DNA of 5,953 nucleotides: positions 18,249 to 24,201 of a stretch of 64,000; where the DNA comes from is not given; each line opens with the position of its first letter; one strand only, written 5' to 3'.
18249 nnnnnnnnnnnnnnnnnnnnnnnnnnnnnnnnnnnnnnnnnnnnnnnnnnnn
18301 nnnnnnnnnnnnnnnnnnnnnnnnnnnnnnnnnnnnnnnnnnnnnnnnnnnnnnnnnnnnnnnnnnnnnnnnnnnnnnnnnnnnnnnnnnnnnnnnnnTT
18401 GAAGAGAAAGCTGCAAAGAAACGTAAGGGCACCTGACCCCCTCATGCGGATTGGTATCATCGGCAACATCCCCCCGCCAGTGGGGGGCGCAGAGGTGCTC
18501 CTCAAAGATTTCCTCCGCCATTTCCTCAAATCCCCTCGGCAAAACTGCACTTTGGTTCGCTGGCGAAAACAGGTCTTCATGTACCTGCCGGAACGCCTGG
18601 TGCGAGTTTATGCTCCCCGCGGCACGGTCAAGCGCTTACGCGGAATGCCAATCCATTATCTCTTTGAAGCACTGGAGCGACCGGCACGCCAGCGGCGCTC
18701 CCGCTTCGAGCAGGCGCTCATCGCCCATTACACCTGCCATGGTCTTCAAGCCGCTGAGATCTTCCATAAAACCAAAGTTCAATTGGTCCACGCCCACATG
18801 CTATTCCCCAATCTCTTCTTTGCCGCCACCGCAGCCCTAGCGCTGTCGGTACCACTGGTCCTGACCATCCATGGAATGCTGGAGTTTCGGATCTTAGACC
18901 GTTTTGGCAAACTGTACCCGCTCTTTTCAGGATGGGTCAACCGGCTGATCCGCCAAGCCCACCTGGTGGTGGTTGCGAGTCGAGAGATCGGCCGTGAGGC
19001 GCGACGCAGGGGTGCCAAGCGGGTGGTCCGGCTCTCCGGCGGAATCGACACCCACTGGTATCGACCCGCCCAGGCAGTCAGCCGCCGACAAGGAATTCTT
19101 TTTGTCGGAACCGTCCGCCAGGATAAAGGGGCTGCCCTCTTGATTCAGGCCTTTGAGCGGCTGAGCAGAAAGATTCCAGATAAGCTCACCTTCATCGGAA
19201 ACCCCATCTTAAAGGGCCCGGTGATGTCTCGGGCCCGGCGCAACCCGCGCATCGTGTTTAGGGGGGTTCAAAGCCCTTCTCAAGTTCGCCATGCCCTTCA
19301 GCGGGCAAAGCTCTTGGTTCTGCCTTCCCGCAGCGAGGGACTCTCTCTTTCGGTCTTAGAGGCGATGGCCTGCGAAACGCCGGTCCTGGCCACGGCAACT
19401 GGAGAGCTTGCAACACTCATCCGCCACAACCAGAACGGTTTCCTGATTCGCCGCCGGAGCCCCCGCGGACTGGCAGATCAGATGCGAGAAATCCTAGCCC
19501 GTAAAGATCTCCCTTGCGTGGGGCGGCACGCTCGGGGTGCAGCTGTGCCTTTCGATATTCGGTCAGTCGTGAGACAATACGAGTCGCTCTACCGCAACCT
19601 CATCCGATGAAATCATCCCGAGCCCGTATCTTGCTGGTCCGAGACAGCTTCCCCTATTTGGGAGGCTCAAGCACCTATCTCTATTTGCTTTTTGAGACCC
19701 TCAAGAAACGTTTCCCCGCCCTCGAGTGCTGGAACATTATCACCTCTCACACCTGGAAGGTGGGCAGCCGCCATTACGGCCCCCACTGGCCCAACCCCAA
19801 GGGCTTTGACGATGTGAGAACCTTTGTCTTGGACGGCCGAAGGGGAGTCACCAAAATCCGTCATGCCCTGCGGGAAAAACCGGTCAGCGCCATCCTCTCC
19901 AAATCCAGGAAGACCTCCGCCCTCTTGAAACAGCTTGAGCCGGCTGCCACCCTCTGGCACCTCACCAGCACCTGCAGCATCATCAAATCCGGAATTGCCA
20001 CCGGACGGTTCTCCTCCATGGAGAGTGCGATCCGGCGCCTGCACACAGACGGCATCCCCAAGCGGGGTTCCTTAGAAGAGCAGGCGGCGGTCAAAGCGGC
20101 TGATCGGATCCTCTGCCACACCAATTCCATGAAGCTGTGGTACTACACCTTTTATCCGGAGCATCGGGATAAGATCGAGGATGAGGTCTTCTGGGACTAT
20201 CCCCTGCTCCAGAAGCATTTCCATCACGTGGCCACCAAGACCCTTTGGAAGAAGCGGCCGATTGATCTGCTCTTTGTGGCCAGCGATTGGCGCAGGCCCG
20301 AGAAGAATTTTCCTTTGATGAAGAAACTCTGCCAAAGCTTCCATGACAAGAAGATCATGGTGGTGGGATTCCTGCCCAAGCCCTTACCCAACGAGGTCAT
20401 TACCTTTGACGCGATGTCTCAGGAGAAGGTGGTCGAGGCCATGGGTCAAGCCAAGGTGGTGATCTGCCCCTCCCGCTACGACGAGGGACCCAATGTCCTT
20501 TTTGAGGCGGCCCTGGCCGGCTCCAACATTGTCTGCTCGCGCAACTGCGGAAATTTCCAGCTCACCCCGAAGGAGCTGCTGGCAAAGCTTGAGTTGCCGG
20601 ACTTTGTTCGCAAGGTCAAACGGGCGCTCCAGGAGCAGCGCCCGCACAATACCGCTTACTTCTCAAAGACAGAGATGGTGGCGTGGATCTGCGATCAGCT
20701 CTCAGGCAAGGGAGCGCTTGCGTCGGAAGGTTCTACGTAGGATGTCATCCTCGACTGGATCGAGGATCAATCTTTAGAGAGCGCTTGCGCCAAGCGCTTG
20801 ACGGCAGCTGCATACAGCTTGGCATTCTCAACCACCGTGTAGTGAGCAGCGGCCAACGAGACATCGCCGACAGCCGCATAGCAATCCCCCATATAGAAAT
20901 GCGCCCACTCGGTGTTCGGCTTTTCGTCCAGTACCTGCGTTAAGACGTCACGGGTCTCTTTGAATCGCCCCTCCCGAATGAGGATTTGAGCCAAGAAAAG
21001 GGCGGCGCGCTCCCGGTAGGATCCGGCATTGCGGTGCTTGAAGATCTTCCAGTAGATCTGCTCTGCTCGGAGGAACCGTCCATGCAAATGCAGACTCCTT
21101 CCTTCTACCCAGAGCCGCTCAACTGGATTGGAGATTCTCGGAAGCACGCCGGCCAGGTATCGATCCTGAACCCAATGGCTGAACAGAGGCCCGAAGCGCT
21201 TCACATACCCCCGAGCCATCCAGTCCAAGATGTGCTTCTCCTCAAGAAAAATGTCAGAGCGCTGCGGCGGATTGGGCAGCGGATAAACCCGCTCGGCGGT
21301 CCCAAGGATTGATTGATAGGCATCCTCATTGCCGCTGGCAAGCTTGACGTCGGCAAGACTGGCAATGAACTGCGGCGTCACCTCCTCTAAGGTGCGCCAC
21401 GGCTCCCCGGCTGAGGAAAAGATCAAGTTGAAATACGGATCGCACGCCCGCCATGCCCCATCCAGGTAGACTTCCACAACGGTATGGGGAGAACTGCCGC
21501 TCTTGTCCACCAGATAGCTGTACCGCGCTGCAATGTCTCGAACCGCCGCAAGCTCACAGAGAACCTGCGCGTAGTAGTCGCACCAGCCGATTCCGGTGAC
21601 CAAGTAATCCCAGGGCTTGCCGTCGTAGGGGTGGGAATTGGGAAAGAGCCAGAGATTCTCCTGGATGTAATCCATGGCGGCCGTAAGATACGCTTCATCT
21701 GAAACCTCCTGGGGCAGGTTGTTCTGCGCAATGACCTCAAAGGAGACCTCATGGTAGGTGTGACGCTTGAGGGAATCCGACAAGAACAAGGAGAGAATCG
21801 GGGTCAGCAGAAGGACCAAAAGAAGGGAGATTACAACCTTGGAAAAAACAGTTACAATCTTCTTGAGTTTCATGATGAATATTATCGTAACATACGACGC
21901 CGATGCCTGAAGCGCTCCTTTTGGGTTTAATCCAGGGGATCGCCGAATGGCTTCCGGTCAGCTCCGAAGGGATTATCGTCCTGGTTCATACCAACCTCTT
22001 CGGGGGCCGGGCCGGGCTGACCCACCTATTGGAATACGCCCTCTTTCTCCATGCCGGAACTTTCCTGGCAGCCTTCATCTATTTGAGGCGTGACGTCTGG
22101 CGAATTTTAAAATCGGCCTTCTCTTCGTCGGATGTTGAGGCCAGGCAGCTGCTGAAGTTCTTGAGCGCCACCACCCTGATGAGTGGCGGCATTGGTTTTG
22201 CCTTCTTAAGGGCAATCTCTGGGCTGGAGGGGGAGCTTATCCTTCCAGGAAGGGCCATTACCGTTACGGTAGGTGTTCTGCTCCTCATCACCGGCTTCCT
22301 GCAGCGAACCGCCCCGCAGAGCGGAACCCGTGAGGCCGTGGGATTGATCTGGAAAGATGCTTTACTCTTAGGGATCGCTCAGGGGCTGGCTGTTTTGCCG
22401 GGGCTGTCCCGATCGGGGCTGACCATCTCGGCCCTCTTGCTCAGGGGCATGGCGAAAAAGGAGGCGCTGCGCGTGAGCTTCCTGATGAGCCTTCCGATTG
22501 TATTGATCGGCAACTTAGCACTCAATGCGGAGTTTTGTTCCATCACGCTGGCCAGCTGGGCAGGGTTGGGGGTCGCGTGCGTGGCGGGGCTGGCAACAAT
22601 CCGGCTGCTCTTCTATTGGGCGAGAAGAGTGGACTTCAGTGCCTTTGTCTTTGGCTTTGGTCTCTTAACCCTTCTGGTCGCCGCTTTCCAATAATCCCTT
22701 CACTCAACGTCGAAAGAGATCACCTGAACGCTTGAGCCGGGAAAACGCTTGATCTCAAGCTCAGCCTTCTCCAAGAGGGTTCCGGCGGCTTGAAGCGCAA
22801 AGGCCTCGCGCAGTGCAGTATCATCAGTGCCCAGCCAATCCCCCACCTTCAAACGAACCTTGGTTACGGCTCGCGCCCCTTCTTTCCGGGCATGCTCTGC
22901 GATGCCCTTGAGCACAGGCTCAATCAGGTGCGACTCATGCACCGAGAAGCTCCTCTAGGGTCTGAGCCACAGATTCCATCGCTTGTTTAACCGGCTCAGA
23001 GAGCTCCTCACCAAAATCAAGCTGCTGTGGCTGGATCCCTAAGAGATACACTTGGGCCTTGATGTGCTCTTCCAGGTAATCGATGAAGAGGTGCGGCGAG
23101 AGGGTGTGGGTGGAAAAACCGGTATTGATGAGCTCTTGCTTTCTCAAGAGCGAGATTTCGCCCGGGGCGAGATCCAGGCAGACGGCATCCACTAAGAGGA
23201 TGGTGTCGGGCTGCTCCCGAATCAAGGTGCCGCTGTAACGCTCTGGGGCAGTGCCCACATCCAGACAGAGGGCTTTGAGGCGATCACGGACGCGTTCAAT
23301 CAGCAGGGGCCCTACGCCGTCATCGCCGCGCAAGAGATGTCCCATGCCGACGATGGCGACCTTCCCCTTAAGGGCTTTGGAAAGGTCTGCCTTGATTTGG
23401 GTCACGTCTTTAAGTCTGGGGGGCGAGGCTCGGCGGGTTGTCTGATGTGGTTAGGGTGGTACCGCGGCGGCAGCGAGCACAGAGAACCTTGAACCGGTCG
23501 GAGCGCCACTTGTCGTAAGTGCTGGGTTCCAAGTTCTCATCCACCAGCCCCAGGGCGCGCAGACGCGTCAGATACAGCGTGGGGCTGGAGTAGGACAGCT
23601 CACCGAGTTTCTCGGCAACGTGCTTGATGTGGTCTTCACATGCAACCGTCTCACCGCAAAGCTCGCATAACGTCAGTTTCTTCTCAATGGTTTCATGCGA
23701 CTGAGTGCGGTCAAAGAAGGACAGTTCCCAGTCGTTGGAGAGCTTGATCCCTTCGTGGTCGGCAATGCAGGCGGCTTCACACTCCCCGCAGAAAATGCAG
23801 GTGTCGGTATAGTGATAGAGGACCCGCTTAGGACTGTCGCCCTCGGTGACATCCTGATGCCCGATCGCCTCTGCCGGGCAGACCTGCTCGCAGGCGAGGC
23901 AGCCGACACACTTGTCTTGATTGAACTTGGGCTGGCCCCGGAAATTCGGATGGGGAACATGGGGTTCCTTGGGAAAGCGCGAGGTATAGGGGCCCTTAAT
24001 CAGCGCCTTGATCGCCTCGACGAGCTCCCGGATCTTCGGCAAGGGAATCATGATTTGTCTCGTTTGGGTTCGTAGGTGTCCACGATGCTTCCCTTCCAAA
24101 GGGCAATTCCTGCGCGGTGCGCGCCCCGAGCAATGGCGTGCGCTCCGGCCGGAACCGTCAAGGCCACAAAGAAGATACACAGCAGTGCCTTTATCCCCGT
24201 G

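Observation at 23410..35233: Group-4 membrane-bound [NiFe] hydrogenase fused to a complete Mrp antiporter and preceded by AsrA/AsrB-like NAD(P)H module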

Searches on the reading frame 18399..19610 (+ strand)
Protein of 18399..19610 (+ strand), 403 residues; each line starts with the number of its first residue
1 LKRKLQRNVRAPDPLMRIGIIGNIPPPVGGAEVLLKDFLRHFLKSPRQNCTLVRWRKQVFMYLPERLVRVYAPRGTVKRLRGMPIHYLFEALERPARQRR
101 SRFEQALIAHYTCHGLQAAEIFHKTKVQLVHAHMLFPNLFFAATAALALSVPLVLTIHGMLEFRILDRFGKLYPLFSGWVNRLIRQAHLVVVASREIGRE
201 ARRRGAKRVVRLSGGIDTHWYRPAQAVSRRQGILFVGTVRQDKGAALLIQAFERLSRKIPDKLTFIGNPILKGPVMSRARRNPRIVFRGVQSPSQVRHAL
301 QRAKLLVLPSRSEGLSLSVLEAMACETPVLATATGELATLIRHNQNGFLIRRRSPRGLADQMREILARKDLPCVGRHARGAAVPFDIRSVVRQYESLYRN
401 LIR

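Call 39: search_protein_families(library=pfam, proteins=[window:18399-19610:+], max_evalue=0.001)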
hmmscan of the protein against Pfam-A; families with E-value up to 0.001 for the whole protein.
window:18399-19610:+ (403 aa): 7 families
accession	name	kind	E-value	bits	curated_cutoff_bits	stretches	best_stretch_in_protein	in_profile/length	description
PF13692.12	Glyco_trans_1_4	-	4.8e-30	105.1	27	1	231-367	2-141/142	Glycosyl transferases group 1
PF00534.26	Glycos_transf_1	-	8.6e-27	94.2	26.4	1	231-370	16-160/172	Glycosyl transferases group 1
PF13439.12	Glyco_transf_4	-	2.6e-15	57.3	28.5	1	105-219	51-169/170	Glycosyltransferase Family 4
PF20706.3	GT4-conflict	-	2.4e-13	50.3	26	1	182-344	142-323/385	Family 4 Glycosyltransferase in conflict systems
PF13579.12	Glyco_trans_4_4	-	4e-10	40.7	29.7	1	89-209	42-152/158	Glycosyl transferase 4-like domain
PF13524.12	Glyco_trans_1_2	-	7.6e-05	23.1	25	1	259-370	15-116/144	Glycosyl transferase-like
PF13477.12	Glyco_trans_4_2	-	0.00079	20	23.4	0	118-160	66-109/139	Glycosyl transferase 4-like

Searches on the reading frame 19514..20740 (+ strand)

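Call 39: search_protein_families(library=pfam, proteins=[window:19514-20740:+], max_evalue=0.001)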
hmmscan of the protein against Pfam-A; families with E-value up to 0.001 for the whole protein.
window:19514-20740:+ (408 aa): 2 families
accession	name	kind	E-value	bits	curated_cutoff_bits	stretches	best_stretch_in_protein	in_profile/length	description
PF00534.26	Glycos_transf_1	-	6.3e-06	26.3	26.4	1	290-347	70-127/172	Glycosyl transferases group 1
PF13692.12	Glyco_trans_1_4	-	4e-05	24.3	27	1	280-371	35-139/142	Glycosyl transferases group 1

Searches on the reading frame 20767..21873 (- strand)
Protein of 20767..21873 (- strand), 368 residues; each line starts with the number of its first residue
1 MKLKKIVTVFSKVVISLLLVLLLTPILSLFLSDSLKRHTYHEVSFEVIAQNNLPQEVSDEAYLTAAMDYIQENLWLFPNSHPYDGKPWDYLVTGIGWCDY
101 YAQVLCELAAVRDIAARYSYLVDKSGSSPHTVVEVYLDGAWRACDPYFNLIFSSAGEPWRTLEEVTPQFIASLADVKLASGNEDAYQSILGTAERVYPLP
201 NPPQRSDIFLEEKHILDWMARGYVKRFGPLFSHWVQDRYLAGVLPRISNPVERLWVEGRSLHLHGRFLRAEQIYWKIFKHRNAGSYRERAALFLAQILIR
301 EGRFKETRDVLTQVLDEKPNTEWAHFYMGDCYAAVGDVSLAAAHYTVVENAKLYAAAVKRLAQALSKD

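Call 39: search_protein_families(library=pfam, proteins=[window:20767-21873:-], max_evalue=0.001)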
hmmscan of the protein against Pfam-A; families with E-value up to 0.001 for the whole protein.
window:20767-21873:- (368 aa): 3 families
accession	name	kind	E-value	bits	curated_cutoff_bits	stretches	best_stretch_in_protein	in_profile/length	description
PF01841.26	Transglut_core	-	2.5e-09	37.8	23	1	59-146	14-108/108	Transglutaminase-like superfamily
PF14559.12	TPR_19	-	1.5e-08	35.3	25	1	298-343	1-46/68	Tetratricopeptide repeat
PF13428.12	TPR_14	-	0.00014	22.7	23.5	0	289-330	2-43/44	Tetratricopeptide repeat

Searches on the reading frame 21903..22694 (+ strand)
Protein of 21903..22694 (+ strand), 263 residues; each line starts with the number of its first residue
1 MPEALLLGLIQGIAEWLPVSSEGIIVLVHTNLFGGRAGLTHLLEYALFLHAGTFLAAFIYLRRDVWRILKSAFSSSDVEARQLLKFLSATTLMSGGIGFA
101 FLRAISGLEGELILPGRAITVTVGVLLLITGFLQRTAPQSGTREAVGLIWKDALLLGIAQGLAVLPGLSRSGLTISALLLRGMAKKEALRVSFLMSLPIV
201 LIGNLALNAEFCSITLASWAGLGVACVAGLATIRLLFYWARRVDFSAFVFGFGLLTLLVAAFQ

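Call 5: search_protein_families(library=pfam, proteins=[window:21903-22694:+], max_evalue=0.01)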
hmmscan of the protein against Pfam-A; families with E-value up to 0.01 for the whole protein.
window:21903-22694:+ (263 aa): 1 family
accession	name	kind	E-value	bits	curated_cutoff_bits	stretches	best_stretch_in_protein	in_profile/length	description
PF02673.24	BacA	-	2.9e-47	161.9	33.4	1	4-250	1-249/257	Bacitracin resistance protein BacA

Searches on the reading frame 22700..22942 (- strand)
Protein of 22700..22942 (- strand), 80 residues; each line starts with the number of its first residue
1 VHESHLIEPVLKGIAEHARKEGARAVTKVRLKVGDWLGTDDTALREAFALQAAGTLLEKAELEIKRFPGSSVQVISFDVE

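Call 5: search_protein_families(library=pfam, proteins=[window:22700-22942:-], max_evalue=0.01)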
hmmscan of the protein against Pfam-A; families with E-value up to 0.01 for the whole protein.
window:22700-22942:- (80 aa): 1 family
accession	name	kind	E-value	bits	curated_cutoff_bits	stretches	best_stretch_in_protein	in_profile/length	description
PF01155.25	HypA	-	3.9e-14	53.1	28.9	1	1-69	1-69/112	Hydrogenase/urease nickel incorporation, metallochaperone, hypA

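Call 67: search_protein_families(library=ncbifam, proteins=[window:22700-22942:-], max_evalue=0.00001)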
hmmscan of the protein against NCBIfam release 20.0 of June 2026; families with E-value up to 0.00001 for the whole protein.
window:22700-22942:- (80 aa): 3 families
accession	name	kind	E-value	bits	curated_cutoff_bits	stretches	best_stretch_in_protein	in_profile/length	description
TIGR00100.1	hypA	equivalog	1.4e-12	47.6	88.1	1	1-67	1-67/116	hydrogenase maturation nickel metallochaperone HypA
NF002979.0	PRK03681.1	subfamily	4.6e-06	26.8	121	1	1-65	1-65/116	hydrogenase/urease nickel incorporation protein HypA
NF001976.0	PRK00762.1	equivalog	9.3e-06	25.4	146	0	1-68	1-68/124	hydrogenase maturation nickel metallochaperone HypA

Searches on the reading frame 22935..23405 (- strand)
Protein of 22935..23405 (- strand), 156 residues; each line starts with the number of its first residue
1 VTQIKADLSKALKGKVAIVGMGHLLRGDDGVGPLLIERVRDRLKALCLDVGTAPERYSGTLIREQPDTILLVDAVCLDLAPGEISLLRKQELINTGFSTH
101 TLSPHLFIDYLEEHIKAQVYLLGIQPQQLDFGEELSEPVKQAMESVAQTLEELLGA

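Call 5: search_protein_families(library=pfam, proteins=[window:22935-23405:-], max_evalue=0.01)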
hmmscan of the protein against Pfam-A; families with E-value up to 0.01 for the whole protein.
window:22935-23405:- (156 aa): 1 family
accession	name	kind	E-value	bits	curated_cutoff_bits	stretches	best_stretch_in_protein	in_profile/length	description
PF01750.23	HycI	-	6.2e-17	62.1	23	1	39-151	11-128/130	Hydrogenase maturation protease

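Call 67: search_protein_families(library=ncbifam, proteins=[window:22935-23405:-], max_evalue=0.00001)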
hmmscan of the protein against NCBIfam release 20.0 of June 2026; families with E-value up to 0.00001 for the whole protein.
window:22935-23405:- (156 aa): 7 families
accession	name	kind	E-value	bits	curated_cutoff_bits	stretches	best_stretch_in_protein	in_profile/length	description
TIGR00142.1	hycI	equivalog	3.1e-34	117.9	119.1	1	18-154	3-142/146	hydrogenase maturation peptidase HycI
TIGR00072.1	hydrog_prot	superfamily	1.6e-30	106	47.45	1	18-153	2-144/145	hydrogenase maturation protease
TIGR00130.1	frhD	equivalog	1.1e-13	51.6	134.95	1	13-154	2-151/153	coenzyme F420-reducing hydrogenase, FrhD protein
TIGR00140.1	hupD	subfamily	5.5e-10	39.4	151.8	1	17-153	2-146/151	HyaD/HybD family hydrogenase maturation endopeptidase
NF007777.0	PRK10466.1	equivalog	7e-09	35.6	190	1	16-154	3-149/164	HyaD/HybD family hydrogenase maturation endopeptidase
NF045519.1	NiFeSe_H2_mat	exception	6.2e-06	26.1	190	0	15-148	2-141/152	NiFeSe hydrogenase maturation protease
NF007616.0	PRK10264.1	equivalog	9.1e-06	25.5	261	0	15-149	5-148/195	hydrogenase 1 maturation protease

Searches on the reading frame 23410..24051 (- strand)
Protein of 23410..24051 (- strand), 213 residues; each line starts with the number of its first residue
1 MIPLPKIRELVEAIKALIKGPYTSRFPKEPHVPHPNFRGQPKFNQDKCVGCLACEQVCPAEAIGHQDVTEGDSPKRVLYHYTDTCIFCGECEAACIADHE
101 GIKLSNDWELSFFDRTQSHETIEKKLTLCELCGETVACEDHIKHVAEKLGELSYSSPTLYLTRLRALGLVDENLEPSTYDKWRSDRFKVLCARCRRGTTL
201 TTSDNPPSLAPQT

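Call 5: search_protein_families(library=pfam, proteins=[window:23410-24051:-], max_evalue=0.01)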
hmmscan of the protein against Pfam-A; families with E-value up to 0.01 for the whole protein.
window:23410-24051:- (213 aa): 10 families
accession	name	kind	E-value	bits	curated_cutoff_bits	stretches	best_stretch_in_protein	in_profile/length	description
PF00037.32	Fer4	-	1.4e-09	37.7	21.1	2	41-63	1-23/24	4Fe-4S binding domain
PF12838.12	Fer4_7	-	1.1e-08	35.9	27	1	47-96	1-49/52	4Fe-4S dicluster domain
PF13187.11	Fer4_9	-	5.8e-08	33.1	27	1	47-96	1-48/52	4Fe-4S dicluster domain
PF13237.11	Fer4_10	-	6e-08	32.9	25.5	1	42-95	3-52/53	4Fe-4S dicluster domain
PF14697.11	Fer4_21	-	1.8e-07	31.6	35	1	42-63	35-57/59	4Fe-4S dicluster domain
PF12837.12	Fer4_6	-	1.8e-06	28.1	25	1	41-63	2-24/24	4Fe-4S binding domain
PF12797.12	Fer4_2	-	1e-05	25.6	24.5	1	41-60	3-22/22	4Fe-4S binding domain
PF13484.11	Fer4_16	-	0.0034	18.5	30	1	47-77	1-30/66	4Fe-4S double cluster binding domain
PF13183.11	Fer4_8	-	0.005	17.8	27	0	46-95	3-64/68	4Fe-4S dicluster domain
PF25160.1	LdpA_Fe-S-bd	-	0.0089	16.2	27.6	0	44-67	24-47/49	LdpA Fe-S cluster-binding domain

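Call 67: search_protein_families(library=ncbifam, proteins=[window:23410-24051:-], max_evalue=0.00001)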
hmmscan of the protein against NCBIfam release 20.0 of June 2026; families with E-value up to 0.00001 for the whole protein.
window:23410-24051:- (213 aa): 23 families
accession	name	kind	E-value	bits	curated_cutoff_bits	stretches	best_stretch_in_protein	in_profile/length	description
NF009053.0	PRK12387.1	subfamily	9.4e-26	90.7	204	1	17-154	9-142/180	formate hydrogenlyase complex iron-sulfur subunit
NF006076.0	PRK08222.1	equivalog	1.3e-20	74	270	1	15-151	6-139/181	hydrogenase 4 subunit H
NF006221.0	PRK08348.1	subfamily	1.2e-19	70.3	124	1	10-119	7-109/136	NADH-plastoquinone oxidoreductase subunit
TIGR01971.1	NuoI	subfamily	8e-19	67.4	113.05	1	12-117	4-113/121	NADH-quinone oxidoreductase, chain I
NF004537.0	PRK05888.1-3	equivalog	8.7e-16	58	163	1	14-123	31-151/204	NADH-quinone oxidoreductase subunit NuoI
TIGR00403.1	ndhI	equivalog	8e-13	48.4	302.35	1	16-131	32-145/183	NAD(P)H-quinone oxidoreductase subunit I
NF004540.0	PRK05888.2-1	equivalog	2.2e-12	46.7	215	1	9-119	7-120/139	NADH-quinone oxidoreductase subunit NuoI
NF004538.0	PRK05888.1-4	equivalog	6e-12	45.5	135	1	14-137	24-152/162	NADH-quinone oxidoreductase subunit NuoI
NF004545.0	PRK05888.3-1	equivalog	1.5e-11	44.2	229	1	6-109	26-130/154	NADH-quinone oxidoreductase subunit NuoI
NF004536.0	PRK05888.1-1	equivalog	1.9e-11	43.7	212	1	7-117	14-129/180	NADH-quinone oxidoreductase subunit NuoI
NF004539.0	PRK05888.1-5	equivalog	1.3e-10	41.1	225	1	9-98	19-115/162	NADH-quinone oxidoreductase subunit NuoI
NF040612.1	F420_dehyd_FpoI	exception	3e-10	40.1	180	1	7-97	3-96/135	F420H2 dehydrogenase subunit FpoI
NF004543.0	PRK05888.2-5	equivalog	7.9e-10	38.6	243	1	13-98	26-113/217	NADH-quinone oxidoreductase subunit NuoI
NF010590.0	PRK13984.1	equivalog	2.5e-09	35.8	946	1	11-98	15-106/611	putative oxidoreductase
NF004541.0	PRK05888.2-2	equivalog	4.7e-09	36.3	217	1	7-98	21-109/168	NADH-quinone oxidoreductase subunit NuoI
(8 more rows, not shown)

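Call 69: search_solved_structures(query=window:23410-24051:-, max_evalue=1e-8)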
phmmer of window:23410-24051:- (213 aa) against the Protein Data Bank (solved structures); distinct sequences matched with E-value up to 1e-8: 33.
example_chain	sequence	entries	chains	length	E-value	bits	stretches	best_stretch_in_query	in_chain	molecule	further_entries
7z0s_F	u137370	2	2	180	2e-17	66.7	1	14-145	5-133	Formate hydrogenlyase subunit 6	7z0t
9sfi_T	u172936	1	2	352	5.6e-17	65.2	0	34-99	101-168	4Fe-4S ferredoxin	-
9sw6_H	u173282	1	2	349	5.3e-13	52.2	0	34-99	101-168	Tungsten formylmethanofuran dehydrogenase, subunit F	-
5t5i_F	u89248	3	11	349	7.1e-12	48.6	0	34-99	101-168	Tungsten formylmethanofuran dehydrogenase subunit fwdF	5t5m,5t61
6hum_I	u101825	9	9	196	7.7e-12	48.4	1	19-117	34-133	NAD(P)H-quinone oxidoreductase subunit I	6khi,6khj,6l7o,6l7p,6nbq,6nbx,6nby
7eu3_I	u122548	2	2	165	8.5e-12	48.3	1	19-118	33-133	NAD(P)H-quinone oxidoreductase subunit I, chloroplastic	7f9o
9grx_I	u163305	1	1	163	1.6e-11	47.4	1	20-117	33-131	NAD(P)H-quinone oxidoreductase subunit I, chloroplastic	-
5lc5_I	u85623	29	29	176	2.8e-11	46.6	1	7-99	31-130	NADH dehydrogenase [ubiquinone] iron-sulfur protein 8, mitochondrial | Mitochondrial complex I, TYKY subunit | NADH:ubiquinone oxidoreductase core subunit S8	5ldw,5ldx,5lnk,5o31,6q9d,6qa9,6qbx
6cfw_N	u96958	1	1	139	2.9e-11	46.5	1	10-116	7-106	NADH-plastoquinone oxidoreductase subunit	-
7v2c_B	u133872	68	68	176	3.4e-11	46.3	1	8-99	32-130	NADH dehydrogenase [ubiquinone] iron-sulfur protein 8, mitochondrial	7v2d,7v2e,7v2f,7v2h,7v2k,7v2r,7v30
7qsd_I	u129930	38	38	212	4.6e-11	45.9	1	7-99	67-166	NADH dehydrogenase [ubiquinone] iron-sulfur protein 8, mitochondrial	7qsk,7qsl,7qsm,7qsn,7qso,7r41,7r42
7zm7_I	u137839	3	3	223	4.8e-11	45.8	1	9-98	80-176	Oxidoreductase-like protein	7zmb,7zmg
6zk9_9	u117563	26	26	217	4.9e-11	45.8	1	7-99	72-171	Mitochondrial complex I, TYKY subunit | Complex I-23kD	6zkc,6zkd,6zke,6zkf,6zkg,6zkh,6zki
7wfg_I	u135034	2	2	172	5.1e-11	45.8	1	20-117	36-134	NAD(P)H-quinone oxidoreductase subunit I, chloroplastic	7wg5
5gpn_b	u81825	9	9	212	5.3e-11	45.7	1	8-99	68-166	NADH dehydrogenase [ubiquinone] iron-sulfur protein 8 | NADH dehydrogenase [ubiquinone] iron-sulfur protein 8, mitochondrial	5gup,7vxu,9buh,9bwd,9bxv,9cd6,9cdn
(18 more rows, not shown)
